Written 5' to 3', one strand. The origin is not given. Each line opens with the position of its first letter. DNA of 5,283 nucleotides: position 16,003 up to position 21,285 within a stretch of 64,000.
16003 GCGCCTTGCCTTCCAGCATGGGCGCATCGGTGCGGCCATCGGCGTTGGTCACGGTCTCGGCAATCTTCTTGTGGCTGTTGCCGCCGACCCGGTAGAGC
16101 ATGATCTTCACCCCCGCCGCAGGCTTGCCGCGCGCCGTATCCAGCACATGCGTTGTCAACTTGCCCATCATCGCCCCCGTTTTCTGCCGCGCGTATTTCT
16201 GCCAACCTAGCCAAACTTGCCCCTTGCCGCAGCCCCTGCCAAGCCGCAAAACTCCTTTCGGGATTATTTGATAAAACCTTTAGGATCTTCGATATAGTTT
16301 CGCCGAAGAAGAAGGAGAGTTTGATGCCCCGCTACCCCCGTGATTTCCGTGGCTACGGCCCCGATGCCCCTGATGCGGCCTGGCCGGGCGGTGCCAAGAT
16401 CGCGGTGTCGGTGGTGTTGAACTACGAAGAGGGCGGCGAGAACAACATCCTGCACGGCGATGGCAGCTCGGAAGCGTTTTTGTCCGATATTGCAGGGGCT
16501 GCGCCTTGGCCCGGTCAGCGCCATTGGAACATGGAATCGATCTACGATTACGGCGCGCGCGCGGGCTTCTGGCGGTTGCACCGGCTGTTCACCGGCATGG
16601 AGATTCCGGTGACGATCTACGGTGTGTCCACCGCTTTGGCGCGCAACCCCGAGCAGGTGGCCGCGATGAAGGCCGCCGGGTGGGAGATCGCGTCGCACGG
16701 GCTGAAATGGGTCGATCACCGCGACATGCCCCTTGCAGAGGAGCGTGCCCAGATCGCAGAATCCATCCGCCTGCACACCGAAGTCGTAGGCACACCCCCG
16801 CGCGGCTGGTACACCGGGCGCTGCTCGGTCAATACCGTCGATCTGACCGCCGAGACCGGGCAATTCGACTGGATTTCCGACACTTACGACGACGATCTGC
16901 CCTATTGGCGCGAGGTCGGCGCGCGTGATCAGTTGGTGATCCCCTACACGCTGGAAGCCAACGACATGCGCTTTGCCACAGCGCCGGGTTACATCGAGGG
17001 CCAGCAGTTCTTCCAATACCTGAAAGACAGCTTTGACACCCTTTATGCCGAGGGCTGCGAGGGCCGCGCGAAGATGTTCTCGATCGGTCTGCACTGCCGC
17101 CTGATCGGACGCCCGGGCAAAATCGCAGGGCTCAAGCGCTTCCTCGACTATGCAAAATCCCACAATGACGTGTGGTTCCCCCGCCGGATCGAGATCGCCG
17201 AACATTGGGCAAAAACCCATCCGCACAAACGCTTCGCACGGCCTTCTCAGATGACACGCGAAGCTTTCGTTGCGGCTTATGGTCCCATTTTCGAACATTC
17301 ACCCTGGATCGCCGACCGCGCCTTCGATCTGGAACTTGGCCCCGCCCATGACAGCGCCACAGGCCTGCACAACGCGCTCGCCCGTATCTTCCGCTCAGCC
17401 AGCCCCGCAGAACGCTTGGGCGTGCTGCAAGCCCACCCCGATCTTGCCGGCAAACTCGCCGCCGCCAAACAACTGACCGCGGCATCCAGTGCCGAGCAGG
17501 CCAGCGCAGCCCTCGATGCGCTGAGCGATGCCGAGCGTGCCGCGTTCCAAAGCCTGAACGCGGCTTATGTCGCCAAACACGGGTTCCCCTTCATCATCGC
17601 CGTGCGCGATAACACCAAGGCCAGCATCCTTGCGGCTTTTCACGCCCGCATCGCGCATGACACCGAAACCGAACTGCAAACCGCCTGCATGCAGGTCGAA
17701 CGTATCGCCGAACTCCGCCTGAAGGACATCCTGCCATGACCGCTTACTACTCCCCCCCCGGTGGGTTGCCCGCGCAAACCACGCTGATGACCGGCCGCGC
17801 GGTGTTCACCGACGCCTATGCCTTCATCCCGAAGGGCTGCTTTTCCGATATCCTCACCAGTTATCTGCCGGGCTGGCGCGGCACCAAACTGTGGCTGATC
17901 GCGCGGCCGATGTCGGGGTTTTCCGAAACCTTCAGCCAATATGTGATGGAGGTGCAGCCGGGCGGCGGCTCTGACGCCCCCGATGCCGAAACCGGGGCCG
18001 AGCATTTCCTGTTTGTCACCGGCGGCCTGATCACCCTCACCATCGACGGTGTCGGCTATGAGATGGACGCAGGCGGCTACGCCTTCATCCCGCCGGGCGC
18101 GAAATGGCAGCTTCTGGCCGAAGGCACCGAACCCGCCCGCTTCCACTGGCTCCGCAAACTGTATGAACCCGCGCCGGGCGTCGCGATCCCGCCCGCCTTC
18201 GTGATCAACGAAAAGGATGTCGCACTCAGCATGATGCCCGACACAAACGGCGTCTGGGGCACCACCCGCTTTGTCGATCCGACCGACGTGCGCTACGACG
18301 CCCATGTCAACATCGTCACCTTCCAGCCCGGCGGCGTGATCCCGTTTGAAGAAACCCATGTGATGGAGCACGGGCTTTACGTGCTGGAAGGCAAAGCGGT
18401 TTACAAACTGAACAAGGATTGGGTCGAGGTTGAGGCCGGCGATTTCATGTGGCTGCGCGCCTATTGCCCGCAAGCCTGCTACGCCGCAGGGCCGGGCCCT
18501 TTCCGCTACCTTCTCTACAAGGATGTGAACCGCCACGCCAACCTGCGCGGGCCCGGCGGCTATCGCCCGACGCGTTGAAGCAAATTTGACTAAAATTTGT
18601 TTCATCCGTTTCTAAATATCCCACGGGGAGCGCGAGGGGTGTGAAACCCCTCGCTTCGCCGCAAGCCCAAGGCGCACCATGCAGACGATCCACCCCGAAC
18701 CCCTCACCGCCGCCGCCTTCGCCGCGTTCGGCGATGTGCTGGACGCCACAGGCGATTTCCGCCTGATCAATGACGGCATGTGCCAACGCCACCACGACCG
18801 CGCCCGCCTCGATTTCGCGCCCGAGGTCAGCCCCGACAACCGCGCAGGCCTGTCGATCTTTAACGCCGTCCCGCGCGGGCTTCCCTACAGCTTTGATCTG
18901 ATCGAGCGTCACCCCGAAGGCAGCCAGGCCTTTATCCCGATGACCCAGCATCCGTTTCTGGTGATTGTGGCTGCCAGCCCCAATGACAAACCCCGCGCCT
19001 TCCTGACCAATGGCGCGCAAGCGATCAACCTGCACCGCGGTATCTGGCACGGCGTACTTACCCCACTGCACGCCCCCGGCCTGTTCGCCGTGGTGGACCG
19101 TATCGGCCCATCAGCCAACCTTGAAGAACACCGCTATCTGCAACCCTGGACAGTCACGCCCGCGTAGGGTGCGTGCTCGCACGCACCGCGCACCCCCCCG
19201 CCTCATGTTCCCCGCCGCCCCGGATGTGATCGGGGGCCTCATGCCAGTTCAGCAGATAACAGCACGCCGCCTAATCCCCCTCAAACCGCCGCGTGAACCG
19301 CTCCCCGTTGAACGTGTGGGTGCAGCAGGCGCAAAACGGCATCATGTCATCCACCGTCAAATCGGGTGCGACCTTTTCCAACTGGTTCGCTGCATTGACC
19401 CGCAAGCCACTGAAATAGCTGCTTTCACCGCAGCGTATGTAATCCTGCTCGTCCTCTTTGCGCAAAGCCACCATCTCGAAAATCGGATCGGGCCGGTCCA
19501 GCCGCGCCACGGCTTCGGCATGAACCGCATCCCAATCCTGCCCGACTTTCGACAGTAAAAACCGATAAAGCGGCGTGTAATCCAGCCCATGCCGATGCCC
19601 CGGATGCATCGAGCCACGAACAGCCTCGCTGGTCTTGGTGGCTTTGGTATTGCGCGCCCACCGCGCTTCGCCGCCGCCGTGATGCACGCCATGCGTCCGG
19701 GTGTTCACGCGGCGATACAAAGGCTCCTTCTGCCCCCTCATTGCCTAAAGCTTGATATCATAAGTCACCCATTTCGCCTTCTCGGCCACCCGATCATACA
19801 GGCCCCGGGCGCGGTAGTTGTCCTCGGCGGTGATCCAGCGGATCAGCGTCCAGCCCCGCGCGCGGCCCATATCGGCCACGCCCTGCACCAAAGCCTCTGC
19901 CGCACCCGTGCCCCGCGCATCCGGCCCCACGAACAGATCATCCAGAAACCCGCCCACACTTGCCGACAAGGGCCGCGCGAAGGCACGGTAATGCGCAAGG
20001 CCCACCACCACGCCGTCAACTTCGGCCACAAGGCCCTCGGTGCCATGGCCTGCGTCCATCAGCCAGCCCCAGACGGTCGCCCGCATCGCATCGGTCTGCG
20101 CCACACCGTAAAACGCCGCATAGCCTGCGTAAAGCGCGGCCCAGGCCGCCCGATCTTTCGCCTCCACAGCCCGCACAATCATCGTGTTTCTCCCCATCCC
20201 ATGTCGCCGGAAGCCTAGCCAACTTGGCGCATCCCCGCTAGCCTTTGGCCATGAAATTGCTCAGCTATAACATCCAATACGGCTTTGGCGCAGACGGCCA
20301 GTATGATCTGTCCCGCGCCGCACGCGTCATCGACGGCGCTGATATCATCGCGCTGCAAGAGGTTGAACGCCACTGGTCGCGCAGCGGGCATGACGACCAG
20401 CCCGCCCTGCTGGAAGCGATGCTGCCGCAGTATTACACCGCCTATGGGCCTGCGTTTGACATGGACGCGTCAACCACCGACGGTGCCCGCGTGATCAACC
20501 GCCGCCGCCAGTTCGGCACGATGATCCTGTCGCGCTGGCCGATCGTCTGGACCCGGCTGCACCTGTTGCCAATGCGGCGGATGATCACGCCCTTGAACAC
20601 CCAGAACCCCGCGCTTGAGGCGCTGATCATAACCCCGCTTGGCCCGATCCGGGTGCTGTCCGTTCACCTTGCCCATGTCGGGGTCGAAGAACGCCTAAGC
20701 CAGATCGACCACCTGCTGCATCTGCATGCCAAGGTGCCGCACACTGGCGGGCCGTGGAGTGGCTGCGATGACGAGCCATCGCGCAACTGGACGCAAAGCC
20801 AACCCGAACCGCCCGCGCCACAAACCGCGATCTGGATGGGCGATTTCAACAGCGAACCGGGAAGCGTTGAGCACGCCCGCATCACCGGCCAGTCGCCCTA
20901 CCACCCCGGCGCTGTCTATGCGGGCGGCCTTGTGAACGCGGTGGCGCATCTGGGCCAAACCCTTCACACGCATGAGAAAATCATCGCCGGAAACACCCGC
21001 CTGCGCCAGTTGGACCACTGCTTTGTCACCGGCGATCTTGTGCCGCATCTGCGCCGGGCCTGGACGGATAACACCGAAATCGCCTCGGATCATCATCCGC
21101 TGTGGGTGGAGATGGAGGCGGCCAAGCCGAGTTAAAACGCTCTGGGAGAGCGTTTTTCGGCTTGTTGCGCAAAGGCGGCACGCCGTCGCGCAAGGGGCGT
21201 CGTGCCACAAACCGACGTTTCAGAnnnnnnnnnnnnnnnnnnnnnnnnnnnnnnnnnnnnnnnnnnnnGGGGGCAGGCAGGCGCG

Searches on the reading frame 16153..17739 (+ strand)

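Call 10: search_protein_families(library=pfam, proteins=[window:16153-17739:+], max_evalue=0.001)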
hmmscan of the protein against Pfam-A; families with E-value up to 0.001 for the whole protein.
window:16153-17739:+ (528 aa): 2 families
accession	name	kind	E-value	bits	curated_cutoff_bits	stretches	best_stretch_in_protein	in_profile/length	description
PF09349.15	OHCU_decarbox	-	5.3e-46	157.4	24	1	366-524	2-155/155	OHCU decarboxylase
PF01522.26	Polysacc_deac_1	-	4.4e-10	40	23.1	1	131-221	13-103/124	Polysaccharide deacetylase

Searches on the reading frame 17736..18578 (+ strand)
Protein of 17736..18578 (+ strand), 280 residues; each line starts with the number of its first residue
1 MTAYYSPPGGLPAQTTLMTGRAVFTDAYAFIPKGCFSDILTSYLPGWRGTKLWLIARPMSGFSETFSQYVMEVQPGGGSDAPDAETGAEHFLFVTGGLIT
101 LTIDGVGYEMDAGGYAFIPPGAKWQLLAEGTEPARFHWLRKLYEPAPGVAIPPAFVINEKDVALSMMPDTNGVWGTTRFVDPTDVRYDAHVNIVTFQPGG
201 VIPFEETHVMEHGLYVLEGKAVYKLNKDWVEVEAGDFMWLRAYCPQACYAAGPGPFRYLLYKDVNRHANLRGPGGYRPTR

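Call 10: search_protein_families(library=pfam, proteins=[window:17736-18578:+], max_evalue=0.001)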
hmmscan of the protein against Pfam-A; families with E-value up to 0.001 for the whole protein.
window:17736-18578:+ (280 aa): 3 families
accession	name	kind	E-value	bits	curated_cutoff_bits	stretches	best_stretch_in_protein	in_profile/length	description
PF07883.17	Cupin_2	-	3.6e-23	81.5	27.2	2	193-259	2-67/70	Cupin domain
PF05899.18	Cupin_3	-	4.1e-10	39.7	23.5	1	62-143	3-74/74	EutQ-like cupin domain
PF02311.25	AraC_binding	-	7.2e-07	29.5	21.1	0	215-259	28-72/135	AraC-like ligand binding domain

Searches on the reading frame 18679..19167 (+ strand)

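Call 10: search_protein_families(library=pfam, proteins=[window:18679-19167:+], max_evalue=0.001)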
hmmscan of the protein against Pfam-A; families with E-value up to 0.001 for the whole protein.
window:18679-19167:+ (162 aa): 1 family
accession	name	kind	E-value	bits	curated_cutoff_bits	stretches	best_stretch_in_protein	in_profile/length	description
PF04115.18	Ureidogly_lyase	-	3.2e-52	176.9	23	1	1-159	1-161/162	Ureidoglycolate lyase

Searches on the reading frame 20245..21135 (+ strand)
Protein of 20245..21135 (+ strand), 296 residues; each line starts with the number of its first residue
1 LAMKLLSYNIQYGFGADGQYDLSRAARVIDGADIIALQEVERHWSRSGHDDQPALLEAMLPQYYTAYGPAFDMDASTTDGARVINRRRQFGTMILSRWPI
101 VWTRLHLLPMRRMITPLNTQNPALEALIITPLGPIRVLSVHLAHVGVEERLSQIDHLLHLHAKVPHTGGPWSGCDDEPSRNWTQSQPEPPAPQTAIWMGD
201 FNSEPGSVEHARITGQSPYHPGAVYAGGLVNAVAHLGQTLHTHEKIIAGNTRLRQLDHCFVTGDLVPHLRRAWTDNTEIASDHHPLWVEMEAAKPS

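Call 34: search_protein_families(library=pfam, proteins=[window:20245-21135:+], max_evalue=0.0001)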
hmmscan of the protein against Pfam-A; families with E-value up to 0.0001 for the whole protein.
window:20245-21135:+ (296 aa): 1 family
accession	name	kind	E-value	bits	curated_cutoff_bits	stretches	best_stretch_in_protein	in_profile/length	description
PF03372.29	Exo_endo_phos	-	1.3e-14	54.9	24.5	1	6-283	1-225/225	Endonuclease/Exonuclease/phosphatase family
